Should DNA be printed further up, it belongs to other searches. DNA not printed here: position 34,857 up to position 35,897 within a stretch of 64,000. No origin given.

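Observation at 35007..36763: Compact convergent Type II R-M pair with an unclassified PD-ExK endonuclease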

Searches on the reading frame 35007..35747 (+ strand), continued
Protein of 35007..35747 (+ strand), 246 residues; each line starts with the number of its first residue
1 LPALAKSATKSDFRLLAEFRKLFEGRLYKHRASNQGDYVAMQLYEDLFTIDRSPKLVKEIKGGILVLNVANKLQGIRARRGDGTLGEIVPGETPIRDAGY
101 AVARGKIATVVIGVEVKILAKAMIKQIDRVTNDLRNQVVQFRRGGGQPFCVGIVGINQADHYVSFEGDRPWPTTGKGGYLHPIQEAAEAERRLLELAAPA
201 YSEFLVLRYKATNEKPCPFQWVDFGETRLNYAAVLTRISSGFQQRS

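Call 34: get_annotated_region(hit=H1, flank=5000)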
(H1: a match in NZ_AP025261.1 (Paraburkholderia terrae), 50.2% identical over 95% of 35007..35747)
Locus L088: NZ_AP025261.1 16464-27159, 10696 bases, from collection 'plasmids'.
description: Paraburkholderia terrae strain KU-15 plasmid pPT65, complete sequence
organism: Paraburkholderia terrae (NCBI taxid 311230)
taxonomy: Bacteria; Pseudomonadota; Betaproteobacteria; Burkholderiales; Burkholderiaceae; Paraburkholderia; Paraburkholderia terrae
host: -; source: -; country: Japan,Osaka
typing (MOB-suite, as given by PLSDB): non-mobilizable
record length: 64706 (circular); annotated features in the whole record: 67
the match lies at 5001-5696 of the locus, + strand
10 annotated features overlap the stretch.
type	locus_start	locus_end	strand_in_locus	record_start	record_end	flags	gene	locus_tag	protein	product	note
CDS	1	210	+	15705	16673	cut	-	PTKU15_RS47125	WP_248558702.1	replication protein RepA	-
CDS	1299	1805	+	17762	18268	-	-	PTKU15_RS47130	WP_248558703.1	hypothetical protein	-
CDS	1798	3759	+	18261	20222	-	-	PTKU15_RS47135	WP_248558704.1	site-specific integrase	-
CDS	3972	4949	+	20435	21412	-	-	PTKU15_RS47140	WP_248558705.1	site-specific DNA-methyltransferase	GO:0009307 - DNA restriction-modification system [Evidence IEA]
CDS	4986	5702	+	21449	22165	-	-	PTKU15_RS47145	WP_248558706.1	hypothetical protein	-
CDS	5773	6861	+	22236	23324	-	-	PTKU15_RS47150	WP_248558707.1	DUF262 domain-containing protein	-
CDS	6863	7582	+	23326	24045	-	-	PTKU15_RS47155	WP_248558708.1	MAE_28990/MAE_18760 family HEPN-like nuclease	-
CDS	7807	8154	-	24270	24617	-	-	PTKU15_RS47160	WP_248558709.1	hypothetical protein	-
CDS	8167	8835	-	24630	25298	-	-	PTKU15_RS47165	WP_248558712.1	hypothetical protein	-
CDS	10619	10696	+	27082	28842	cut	-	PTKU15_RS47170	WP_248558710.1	TraM recognition domain-containing protein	-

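Call 52: search_solved_structures(query=A2, max_evalue=10, show_alignments=4)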
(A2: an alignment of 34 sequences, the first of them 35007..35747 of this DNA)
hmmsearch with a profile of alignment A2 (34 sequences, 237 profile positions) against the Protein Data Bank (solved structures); distinct sequences matched with E-value up to 10: 1.
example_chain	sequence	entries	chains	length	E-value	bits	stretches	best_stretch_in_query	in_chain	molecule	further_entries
5d0g_A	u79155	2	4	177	0.69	12.5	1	62-85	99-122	Cyclase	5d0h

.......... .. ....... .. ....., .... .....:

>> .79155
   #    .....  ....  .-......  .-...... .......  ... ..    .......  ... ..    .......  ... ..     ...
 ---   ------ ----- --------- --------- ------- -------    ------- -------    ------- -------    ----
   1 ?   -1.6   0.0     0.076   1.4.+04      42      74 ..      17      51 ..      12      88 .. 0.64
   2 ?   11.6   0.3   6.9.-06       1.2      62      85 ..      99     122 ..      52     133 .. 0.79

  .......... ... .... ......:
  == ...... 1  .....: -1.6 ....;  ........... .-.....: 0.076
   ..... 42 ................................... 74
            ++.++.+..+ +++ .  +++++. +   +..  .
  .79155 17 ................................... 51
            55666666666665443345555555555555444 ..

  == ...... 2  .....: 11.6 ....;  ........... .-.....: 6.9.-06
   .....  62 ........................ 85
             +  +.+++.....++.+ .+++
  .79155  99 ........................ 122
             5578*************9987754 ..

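Call 58: predict_structure(alignment_id=A4)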
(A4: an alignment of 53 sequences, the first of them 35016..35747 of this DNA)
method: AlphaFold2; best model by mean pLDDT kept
length: 243 residues; sequences in the alignment: 53
mean_pLDDT: 93.4   pTM: 0.90
mean pLDDT of the five models: 93.4, 93.2, 92.7, 91.6, 91.6
residues with pLDDT >= 90: 207; 70-90: 27; 50-70: 2; < 50: 7
segments of 3 or more residues with pLDDT < 50: 1-7
pLDDT, mean of each block of 10 residues (from residue 1): 53 98 91 95 97 97 86 84 95 96 94 97 97 95 92 98 94 96 99 98 99 98 98 97 83
secondary structure, 60 per line:
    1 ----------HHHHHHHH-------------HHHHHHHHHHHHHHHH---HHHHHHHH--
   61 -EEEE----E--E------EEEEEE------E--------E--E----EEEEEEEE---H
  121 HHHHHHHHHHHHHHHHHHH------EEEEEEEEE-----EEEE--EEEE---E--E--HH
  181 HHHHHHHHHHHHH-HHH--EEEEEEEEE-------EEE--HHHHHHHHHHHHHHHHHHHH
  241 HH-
elements in order: H11-18 H32-47 H51-58 E62-65 E80-85 E109-116 H120-139 E146-154 E160-163 E166-169 H179-193 E200-208 E216-218 H221-242

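Call 60: search_dna_similar(query=window:35016-35747:+, collection=phages, mode=protein, max_evalue=0.01, max_rows=10)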
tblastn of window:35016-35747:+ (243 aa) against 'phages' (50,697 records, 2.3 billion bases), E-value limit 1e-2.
No match.

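Call 65: find_homologous_proteins(query=L088:4986-5702:+, max_evalue=1e-10)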
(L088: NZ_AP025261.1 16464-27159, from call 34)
Query L088:4986-5702:+ (238 aa): 101 proteins with E <= 1e-10 among 473 candidates.
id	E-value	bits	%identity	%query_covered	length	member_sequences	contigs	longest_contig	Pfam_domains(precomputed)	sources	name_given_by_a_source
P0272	5.4e-155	531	100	100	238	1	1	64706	-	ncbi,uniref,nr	ncbi:hypothetical protein [Paraburkholderia terrae]|uniref:hypothetical protein n=1 Tax=Paraburkhold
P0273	1.6e-91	324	62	98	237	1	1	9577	-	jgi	jgi:hypothetical protein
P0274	7.9e-90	318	64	99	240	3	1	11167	-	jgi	jgi:hypothetical protein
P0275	1.0e-88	315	63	98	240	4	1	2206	-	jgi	jgi:hypothetical protein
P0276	2.1e-88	314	60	99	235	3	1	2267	-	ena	-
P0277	6.2e-88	312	61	100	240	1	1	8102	-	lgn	-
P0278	2.2e-87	310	60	99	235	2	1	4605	-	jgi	-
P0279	5.6e-87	309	60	98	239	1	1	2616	-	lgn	-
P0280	7.2e-87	309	57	99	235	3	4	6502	-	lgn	-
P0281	7.4e-87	309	59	99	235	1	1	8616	-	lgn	-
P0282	1.9e-86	307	59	99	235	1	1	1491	-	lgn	-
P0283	1.9e-86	307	59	99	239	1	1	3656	-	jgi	jgi:hypothetical protein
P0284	2.9e-85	303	58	99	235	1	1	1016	-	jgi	jgi:hypothetical protein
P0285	4.9e-85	303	58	99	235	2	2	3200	-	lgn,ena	-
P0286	8.7e-85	302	59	100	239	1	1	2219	-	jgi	jgi:hypothetical protein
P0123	1.6e-79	285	57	100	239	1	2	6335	-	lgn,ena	-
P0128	6.7e-55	204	45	100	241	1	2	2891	-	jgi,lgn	jgi:hypothetical protein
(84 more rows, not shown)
